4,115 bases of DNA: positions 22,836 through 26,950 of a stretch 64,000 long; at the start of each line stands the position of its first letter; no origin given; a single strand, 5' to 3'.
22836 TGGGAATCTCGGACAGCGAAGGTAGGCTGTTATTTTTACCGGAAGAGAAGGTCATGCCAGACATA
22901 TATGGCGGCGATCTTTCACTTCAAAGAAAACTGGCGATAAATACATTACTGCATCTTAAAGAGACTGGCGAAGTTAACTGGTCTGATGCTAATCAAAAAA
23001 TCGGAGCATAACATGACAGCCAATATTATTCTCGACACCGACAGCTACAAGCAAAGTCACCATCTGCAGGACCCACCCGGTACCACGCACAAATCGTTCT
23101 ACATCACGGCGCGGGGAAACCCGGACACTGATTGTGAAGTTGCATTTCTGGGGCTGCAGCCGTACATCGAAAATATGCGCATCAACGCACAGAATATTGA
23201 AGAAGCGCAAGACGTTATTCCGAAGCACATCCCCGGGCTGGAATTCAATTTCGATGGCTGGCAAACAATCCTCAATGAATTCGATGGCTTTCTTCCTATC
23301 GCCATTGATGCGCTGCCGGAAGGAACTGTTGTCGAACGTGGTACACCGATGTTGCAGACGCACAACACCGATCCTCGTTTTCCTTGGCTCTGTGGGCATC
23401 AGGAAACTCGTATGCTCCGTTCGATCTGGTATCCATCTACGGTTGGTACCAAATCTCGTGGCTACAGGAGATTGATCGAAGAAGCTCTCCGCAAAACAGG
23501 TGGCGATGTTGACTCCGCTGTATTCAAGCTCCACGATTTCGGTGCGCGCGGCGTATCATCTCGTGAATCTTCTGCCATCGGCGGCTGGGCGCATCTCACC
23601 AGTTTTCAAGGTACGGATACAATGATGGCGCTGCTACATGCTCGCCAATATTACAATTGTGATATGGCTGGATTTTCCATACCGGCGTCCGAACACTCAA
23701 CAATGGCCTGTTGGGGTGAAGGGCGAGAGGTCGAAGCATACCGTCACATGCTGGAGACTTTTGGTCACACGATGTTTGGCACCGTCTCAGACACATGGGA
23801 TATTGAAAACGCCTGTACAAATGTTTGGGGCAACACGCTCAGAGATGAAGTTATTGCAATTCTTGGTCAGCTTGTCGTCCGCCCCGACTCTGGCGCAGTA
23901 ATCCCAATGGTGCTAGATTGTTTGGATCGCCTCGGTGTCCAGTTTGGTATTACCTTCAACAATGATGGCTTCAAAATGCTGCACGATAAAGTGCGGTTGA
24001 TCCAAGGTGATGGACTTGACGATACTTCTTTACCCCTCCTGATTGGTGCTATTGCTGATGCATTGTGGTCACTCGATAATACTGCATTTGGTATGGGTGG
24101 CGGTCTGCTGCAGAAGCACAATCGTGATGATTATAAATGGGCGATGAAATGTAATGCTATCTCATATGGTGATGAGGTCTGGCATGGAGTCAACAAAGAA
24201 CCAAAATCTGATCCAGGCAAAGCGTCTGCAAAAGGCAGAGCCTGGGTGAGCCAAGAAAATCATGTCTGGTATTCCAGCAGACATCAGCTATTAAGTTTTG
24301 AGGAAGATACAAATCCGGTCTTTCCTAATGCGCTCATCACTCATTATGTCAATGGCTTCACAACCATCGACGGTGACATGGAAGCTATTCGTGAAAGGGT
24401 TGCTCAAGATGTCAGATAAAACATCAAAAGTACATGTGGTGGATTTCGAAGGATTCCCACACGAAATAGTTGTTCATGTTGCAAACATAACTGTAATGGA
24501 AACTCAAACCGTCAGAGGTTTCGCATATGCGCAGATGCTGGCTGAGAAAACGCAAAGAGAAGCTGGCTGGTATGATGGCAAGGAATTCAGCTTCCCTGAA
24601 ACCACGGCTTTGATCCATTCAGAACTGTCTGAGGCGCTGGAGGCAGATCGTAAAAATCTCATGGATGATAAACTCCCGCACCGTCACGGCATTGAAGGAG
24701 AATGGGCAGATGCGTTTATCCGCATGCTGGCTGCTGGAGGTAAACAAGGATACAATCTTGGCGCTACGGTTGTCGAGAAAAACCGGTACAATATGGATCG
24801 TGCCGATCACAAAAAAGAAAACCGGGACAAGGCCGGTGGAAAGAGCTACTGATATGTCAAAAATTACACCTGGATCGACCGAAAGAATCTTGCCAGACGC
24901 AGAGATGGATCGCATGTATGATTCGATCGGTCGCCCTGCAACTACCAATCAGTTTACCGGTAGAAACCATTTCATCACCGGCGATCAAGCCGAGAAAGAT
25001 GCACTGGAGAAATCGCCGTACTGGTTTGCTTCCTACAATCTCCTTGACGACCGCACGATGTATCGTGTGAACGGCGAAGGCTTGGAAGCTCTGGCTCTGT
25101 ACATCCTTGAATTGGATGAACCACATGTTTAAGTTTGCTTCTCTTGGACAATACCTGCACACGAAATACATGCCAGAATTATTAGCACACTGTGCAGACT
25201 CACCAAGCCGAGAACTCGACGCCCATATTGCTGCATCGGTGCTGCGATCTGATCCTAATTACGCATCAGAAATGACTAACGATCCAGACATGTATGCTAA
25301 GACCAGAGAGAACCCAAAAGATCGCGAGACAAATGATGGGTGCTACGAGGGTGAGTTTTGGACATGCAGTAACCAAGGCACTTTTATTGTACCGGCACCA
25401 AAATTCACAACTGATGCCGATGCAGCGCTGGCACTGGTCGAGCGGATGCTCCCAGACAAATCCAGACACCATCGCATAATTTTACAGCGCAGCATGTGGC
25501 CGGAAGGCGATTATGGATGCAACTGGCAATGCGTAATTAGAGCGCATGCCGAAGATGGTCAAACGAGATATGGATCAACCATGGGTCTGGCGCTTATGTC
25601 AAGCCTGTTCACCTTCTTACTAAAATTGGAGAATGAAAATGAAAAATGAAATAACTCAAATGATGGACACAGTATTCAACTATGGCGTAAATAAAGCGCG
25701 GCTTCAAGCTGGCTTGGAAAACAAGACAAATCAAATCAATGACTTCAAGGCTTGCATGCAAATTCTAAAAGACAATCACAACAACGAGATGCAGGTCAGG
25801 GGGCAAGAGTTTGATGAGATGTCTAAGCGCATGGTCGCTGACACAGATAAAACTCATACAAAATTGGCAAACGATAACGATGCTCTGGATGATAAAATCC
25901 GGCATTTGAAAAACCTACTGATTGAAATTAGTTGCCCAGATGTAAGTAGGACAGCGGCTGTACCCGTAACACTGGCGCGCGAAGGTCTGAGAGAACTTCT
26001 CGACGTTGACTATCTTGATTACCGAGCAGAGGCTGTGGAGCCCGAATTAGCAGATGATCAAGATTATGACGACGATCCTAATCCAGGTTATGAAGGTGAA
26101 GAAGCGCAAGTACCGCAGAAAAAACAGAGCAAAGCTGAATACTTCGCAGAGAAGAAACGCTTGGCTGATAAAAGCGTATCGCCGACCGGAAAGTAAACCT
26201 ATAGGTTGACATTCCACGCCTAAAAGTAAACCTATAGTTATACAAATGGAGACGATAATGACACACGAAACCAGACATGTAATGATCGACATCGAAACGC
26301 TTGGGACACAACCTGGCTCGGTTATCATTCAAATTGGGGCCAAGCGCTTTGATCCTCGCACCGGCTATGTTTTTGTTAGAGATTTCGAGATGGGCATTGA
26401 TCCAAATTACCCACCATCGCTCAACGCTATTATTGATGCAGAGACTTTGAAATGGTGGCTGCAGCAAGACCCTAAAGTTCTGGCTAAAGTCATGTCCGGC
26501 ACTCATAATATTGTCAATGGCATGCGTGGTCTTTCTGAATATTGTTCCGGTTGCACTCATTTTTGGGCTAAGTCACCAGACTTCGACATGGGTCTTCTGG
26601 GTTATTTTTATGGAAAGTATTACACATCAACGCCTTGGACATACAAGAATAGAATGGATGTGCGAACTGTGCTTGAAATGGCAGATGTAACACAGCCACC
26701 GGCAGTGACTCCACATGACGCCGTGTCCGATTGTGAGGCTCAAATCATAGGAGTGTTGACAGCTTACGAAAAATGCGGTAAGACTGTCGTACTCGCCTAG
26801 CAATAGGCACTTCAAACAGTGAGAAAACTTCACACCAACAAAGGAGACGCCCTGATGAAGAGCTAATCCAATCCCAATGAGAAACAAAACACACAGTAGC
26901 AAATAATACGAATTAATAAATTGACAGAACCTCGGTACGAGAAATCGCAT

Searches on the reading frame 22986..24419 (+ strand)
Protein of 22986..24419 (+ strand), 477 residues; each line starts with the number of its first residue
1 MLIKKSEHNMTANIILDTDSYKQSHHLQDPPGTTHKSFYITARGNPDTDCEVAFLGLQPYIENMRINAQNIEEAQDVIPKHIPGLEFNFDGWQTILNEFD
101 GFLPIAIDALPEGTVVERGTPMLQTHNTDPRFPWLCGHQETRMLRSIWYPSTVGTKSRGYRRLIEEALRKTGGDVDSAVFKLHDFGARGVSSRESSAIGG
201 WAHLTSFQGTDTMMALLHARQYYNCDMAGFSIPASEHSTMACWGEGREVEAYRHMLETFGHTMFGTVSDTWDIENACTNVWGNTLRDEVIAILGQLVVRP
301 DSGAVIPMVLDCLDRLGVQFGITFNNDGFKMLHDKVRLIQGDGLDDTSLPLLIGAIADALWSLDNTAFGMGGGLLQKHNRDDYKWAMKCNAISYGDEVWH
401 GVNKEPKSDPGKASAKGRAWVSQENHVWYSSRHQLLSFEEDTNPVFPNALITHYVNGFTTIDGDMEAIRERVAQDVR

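Call 57: search_protein_families(library=phrogs, proteins=[window:22986-24419:+], max_evalue=0.00001)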
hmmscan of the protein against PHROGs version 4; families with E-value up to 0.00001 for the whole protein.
window:22986-24419:+ (477 aa): 4 families
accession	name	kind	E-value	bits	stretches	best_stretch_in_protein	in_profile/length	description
phrog_448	-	other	2.5e-129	433.4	1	6-476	7-497/500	nicotinamide phosphoribosyl transferase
phrog_16547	-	other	9.2e-52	177.2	1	9-293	5-312/315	nicotinamide phosphoribosyl transferase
phrog_15800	-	other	2.1e-16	61.4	1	320-474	167-320/322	nicotinamide phosphoribosyl transferase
phrog_12872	-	other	5.8e-12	46.1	0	230-308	237-315/547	nicotinamide phosphoribosyl transferase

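Call 58: search_protein_families(library=pfam, proteins=[window:22986-24419:+], max_evalue=0.001)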
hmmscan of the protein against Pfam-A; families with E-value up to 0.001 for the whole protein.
window:22986-24419:+ (477 aa): 2 families
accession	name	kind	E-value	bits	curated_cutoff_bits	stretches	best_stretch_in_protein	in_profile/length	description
PF04095.22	NAPRTase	-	1.4e-44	153.1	20.8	1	180-421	1-222/239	Nicotinate phosphoribosyltransferase (NAPRTase) family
PF18127.6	NAMPT_N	-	3.7e-18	66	25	1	13-107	1-98/98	Nicotinamide phosphoribosyltransferase, N-terminal domain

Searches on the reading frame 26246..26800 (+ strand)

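Call 4: search_protein_families(library=pfam, proteins=[window:26246-26800:+], max_evalue=0.01)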
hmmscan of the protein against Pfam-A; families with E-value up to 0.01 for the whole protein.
window:26246-26800:+ (184 aa): 2 families
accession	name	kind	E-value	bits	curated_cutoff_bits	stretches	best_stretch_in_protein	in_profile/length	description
PF16473.11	Rv2179c-like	-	2e-31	109.5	27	1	11-167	2-170/177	3'-5' exoribonuclease Rv2179c-like domain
PF00929.31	RNase_T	-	0.00048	21.1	24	0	12-60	1-50/164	Exonuclease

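Call 5: search_protein_families(library=ncbifam, proteins=[window:26246-26800:+], max_evalue=0.01)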
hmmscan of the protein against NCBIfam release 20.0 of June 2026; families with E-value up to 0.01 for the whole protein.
window:26246-26800:+ (184 aa): 0 families

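Call 6: search_protein_families(library=phrogs, proteins=[window:26246-26800:+], max_evalue=0.001)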
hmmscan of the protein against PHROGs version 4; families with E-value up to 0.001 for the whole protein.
window:26246-26800:+ (184 aa): 6 families
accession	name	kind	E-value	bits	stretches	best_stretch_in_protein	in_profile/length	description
phrog_255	-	DNA, RNA and nucleotide metabolism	1.7e-39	137.1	1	4-176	175-361/436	exonuclease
phrog_14078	-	unknown function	1.2e-20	75.2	1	8-155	80-228/264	-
phrog_20376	-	DNA, RNA and nucleotide metabolism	3.6e-16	59.9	1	8-150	346-489/530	exonuclease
phrog_2082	-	DNA, RNA and nucleotide metabolism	3e-14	53.2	1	5-151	636-783/823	exonuclease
phrog_192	-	DNA, RNA and nucleotide metabolism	3e-07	31.1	1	3-165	100-262/397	DNA polymerase exonuclease subunit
phrog_8783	-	unknown function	0.00014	22.6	1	99-149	20-72/114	-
